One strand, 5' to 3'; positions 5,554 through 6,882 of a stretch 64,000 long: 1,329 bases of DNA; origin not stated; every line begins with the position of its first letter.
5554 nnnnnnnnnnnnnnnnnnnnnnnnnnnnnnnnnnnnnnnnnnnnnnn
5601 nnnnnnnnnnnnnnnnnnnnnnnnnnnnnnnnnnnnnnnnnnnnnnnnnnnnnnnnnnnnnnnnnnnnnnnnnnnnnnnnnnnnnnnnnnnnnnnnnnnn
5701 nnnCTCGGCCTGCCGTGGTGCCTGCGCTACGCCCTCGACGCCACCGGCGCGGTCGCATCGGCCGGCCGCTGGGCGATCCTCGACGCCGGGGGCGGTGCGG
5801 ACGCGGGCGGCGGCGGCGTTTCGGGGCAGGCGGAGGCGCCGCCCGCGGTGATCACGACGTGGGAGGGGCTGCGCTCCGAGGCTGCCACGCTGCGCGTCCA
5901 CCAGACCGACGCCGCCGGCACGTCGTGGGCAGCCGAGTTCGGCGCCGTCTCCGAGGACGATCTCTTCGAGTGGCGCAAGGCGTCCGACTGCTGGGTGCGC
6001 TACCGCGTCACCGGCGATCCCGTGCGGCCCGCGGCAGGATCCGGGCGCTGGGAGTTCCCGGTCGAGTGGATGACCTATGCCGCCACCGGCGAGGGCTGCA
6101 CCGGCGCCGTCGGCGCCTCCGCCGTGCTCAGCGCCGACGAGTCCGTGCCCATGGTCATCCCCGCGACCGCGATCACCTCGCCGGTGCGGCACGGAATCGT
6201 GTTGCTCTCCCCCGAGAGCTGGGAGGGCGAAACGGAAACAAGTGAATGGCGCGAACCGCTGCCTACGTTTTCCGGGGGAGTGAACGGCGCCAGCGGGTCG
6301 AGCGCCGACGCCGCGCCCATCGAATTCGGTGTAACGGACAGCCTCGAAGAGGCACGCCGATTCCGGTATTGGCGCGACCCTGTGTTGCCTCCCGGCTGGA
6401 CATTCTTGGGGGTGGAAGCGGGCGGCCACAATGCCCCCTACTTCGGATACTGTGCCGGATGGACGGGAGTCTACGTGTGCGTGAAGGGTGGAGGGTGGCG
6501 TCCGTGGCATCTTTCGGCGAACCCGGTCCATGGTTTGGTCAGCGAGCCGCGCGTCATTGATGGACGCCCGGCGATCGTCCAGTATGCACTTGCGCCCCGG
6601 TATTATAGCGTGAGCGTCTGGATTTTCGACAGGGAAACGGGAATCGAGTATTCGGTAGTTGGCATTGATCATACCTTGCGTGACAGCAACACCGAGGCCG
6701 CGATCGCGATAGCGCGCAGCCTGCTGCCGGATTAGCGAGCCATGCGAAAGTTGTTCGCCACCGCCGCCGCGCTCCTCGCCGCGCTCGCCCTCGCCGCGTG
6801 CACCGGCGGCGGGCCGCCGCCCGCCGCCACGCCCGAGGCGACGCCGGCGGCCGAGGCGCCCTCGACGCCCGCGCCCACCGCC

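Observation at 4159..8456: Tandem array of modular lipoproteins with swappable heads (RCC1 or LRR), a gene-converted central module and diverged low-GC C-terminal domains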

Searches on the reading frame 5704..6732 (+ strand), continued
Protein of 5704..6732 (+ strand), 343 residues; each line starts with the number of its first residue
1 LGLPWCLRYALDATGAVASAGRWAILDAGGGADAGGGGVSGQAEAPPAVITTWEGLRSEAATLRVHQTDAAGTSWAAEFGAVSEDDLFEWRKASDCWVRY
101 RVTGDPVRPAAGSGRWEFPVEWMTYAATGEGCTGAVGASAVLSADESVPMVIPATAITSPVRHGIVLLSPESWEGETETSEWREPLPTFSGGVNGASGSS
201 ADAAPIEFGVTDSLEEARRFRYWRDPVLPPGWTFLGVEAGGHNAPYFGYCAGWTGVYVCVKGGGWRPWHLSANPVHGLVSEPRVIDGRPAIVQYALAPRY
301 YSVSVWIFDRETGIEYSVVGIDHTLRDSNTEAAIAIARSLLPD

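Call 61: find_encoding_contigs(protein=P0039, flank=10000, max_places=3)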
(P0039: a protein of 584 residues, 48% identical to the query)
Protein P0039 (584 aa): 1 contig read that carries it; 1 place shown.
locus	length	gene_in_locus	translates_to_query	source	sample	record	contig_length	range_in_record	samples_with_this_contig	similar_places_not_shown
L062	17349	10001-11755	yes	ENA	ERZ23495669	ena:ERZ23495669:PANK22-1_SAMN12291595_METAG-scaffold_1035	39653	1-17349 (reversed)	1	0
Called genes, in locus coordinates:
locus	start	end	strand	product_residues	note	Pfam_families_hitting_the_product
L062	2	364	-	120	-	PF13744:HTH_37 (weak), PF13560:HTH_31 (weak), PF01381:HTH_3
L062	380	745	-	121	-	PF05973:Gp49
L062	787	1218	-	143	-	PF07681:DoxX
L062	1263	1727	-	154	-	PF01575:MaoC_dehydratas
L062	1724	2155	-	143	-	PF13452:FAS1_DH_region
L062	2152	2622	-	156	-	PF13263:PHP_C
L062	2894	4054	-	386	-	PF02746:MR_MLE_N (weak), PF13378:MR_MLE_C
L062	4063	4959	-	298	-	PF01040:UbiA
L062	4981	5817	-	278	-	PF00378:ECH_1, PF16113:ECH_2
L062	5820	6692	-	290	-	PF00561:Abhydrolase_1, PF12146:Hydrolase_4, PF12697:Abhydrolase_6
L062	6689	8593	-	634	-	PF02776:TPP_enzyme_N, PF16582:TPP_enzyme_M_2, PF02775:TPP_enzyme_C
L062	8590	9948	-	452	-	PF00425:Chorismate_bind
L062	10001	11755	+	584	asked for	-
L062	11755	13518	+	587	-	PF00560:LRR_1 (faint), PF12799:LRR_4 (faint), PF13855:LRR_8 (faint)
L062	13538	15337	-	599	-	PF00413:Peptidase_M10 (weak), PF22352:K319L-like_PKD (weak)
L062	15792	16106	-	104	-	-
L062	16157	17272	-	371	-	PF00144:Beta-lactamase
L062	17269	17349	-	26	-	?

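Call 78: search_protein_representatives(protein=window:5707-6732:+)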
Query: 342 residues. Proteins with E-value up to 0.001 (for the whole library): 374; up to 1e-10: 294; up to 1e-30: 134. The best 150 are listed.
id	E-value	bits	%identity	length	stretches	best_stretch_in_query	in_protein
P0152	5.6e-181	618.1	59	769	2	9-341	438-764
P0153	1.2e-147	508.4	41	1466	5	46-340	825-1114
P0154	6.9e-147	505.9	41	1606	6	45-340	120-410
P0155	4.3e-142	490.2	43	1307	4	46-340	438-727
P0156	2.0e-135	468.2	79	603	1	1-316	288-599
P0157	5.4e-118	410.8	43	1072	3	11-340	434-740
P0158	4.4e-116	404.6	42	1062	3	27-342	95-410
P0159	2.5e-115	402.1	43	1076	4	31-340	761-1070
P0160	1.8e-101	356.5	60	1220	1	1-340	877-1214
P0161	9.1e-96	337.7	60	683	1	1-341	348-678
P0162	1.2e-94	334.0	42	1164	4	7-340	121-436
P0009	1.3e-94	333.9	61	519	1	1-341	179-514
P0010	1.4e-94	333.8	59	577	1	2-341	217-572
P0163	2.4e-83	296.8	41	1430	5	9-320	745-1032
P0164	1.9e-79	284.0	40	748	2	47-342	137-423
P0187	3.1e-54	201.1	37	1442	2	47-339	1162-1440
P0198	6.3e-44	167.1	45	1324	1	19-340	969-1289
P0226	4.6e-37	144.5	41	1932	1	26-340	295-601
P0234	7.4e-36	140.6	40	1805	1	12-340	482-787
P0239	5.1e-35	137.8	42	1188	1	11-341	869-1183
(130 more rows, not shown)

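Call 79: search_protein_families(library=pfam, proteins=[P0160, P0187, P0198, P0226, P0234, P0239, P0152], max_evalue=0.0001)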
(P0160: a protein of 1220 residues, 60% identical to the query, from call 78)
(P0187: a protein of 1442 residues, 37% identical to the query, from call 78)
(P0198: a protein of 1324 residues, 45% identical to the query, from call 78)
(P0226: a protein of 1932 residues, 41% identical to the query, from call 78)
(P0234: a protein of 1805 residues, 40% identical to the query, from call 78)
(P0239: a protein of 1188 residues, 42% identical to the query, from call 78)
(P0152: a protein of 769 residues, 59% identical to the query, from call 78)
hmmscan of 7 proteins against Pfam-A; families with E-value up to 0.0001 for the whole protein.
P0160 (1220 aa): 5 families
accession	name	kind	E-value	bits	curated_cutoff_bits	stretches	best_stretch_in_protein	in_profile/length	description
PF00560.39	LRR_1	-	1.3e-28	93.3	20.6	0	799-819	1-21/23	Leucine Rich Repeat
PF13855.12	LRR_8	-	8.5e-22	77.1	27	2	330-385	2-57/61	Leucine rich repeat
PF12799.13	LRR_4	-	6.4e-21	74.3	27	0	752-790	1-37/44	Leucine Rich repeats (2 copies)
PF23598.1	LRR_14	-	9.9e-19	67.7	40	2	246-385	60-197/353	Leucine-rich repeat region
PF25019.1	LRR_R13L1-DRL21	-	4.8e-07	30.2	27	0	798-854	69-125/127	R13L1/DRL21 LRRs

P0187 (1442 aa): 4 families
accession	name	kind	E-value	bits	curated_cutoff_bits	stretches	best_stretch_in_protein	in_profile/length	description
PF00560.39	LRR_1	-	1.3e-43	138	20.6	0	585-607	1-23/23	Leucine Rich Repeat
PF12799.13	LRR_4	-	3.4e-36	122.9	27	1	465-501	2-37/44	Leucine Rich repeats (2 copies)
PF13855.12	LRR_8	-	1.4e-35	121.3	27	5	536-596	1-61/61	Leucine rich repeat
PF23598.1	LRR_14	-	1.2e-31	110.2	40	3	411-545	42-176/353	Leucine-rich repeat region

P0198 (1324 aa): 3 families
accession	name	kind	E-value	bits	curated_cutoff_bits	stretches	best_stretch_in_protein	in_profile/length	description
PF00041.27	fn3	-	6.2e-24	84.5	25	1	763-825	9-66/84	Fibronectin type III domain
PF23608.1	Ig_ILCR1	-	1.6e-06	28.6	27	0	657-724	14-85/114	ILCR1 Ig-like domain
PF16656.11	Pur_ac_phosph_N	-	1.4e-05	26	30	0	653-728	6-84/93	Purple acid Phosphatase, N-terminal domain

P0226 (1932 aa): 1 family
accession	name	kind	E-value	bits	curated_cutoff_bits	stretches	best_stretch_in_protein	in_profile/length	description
PF00041.27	fn3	-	8.4e-21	74.4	25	2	927-1008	11-81/84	Fibronectin type III domain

P0234 (1805 aa): 2 families
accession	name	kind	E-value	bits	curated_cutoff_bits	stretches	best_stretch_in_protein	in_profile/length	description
PF00041.27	fn3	-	8.6e-32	109.6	25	2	1106-1194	3-81/84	Fibronectin type III domain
PF25059.1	FN3_DSCAM-DSCAML_C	-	1.2e-08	35.6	39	0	1134-1187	19-70/89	DSCAM/DSCAML C-terminal Fn3-like domain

P0239 (1188 aa): 0 families

P0152 (769 aa): 0 families

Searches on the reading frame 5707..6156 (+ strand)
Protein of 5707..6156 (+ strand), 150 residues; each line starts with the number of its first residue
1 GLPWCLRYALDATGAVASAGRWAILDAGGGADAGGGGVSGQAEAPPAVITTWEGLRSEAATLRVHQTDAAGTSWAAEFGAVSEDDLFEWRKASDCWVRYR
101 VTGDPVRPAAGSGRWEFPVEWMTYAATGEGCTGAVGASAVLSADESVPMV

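Call 63: predict_structure(alignment_id=A3)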
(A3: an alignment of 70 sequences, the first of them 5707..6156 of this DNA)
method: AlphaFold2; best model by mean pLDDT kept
length: 150 residues; sequences in the alignment: 70
mean_pLDDT: 83.6   pTM: 0.80
mean pLDDT of the five models: 83.6, 83.0, 82.2, 81.5, 81.3
residues with pLDDT >= 90: 75; 70-90: 47; 50-70: 26; < 50: 2
segments of 3 or more residues with pLDDT < 50: none
pLDDT, mean of each block of 10 residues (from residue 1): 72 93 89 60 87 91 94 93 89 86 94 94 81 77 55
secondary structure, 60 per line:
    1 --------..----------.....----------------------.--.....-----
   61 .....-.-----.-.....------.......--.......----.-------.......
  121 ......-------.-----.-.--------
elements in order: E21-25 H52-55 E61-65 H75-79 E86-92 E95-101 E114-126

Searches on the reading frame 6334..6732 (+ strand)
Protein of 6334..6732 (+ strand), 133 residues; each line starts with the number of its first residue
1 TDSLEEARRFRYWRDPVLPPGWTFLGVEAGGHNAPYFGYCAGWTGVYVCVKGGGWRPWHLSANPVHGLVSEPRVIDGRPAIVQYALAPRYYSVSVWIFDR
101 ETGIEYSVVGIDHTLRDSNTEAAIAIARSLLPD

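Call 83: find_homologous_proteins(query=A4, max_evalue=0.01)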
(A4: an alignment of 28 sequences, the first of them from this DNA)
Query A4 (28 sequences) (133 aa, profile of the alignment): 15 proteins with E <= 0.01 among 1822 candidates.
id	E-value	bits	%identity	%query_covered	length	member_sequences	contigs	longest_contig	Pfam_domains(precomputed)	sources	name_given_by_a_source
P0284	5.5e-48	181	52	99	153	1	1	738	-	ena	-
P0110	1.9e-46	176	53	99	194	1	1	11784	-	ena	-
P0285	2.2e-44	169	44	98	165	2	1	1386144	-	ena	-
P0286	1.4e-40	157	42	98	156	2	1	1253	-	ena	-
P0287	7.1e-40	154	43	100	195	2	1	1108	-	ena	-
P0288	1.4e-39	153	41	98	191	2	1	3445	-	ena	-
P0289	5.1e-39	151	41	98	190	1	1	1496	-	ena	-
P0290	3.6e-38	149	35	94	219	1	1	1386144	-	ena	-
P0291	1.5e-37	147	33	95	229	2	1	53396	-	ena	-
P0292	3.2e-37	146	34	95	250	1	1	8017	-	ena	-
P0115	6.4e-37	145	36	99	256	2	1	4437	-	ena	-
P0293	1.4e-36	144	33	96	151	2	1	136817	-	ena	-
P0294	4.7e-36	142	48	98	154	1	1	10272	-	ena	-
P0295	2.8e-35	139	39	98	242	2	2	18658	-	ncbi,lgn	-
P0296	3.2e-16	78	39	52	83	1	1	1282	-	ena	-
